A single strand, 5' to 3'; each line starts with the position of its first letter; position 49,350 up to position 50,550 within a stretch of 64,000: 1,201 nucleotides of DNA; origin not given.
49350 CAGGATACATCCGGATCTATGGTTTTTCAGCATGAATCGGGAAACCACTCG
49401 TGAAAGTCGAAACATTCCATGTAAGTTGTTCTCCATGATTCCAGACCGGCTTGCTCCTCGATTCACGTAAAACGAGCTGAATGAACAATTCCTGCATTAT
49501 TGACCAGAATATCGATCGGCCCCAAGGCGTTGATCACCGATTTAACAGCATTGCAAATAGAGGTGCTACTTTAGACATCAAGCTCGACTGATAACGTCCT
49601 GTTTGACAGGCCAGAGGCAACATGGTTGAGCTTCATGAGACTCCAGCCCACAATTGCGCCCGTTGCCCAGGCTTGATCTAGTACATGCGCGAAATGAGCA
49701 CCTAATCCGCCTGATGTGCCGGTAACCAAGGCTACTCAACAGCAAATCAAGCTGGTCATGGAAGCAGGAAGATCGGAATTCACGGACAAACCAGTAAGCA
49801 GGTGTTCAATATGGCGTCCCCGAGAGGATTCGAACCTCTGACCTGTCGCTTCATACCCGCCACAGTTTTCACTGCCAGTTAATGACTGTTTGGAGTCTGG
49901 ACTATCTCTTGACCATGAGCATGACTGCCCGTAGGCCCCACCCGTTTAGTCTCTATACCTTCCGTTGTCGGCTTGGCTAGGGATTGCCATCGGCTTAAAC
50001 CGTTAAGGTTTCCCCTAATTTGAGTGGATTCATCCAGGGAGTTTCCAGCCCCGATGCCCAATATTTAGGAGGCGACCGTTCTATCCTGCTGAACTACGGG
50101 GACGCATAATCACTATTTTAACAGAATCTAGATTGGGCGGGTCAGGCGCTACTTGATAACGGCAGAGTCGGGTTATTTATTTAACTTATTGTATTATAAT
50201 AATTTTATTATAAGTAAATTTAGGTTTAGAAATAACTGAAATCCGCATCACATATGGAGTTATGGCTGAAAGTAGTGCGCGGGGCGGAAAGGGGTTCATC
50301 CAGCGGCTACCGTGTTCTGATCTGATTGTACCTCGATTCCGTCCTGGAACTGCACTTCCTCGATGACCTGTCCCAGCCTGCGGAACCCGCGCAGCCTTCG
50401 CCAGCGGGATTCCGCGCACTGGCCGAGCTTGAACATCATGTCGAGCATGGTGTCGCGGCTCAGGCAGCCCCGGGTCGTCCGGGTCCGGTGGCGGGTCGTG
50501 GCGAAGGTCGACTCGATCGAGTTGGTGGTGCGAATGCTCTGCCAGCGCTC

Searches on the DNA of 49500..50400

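Call 100: search_rna_families(source=window, start=49500, end=50400, threshold=gathering)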
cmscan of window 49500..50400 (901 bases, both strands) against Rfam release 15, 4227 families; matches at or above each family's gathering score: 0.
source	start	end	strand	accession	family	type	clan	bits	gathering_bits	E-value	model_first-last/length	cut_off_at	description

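Call 101: search_rna_families(source=window, start=49700, end=50200, threshold=evalue, max_evalue=1)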
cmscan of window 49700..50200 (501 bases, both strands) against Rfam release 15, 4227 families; matches with E-value up to 1: 1.
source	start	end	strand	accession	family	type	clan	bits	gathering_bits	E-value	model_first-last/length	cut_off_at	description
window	49882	50079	-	RF00028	Intron_gpI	Intron;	-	45.6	50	1.6e-10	1-253/253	no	Group I catalytic intron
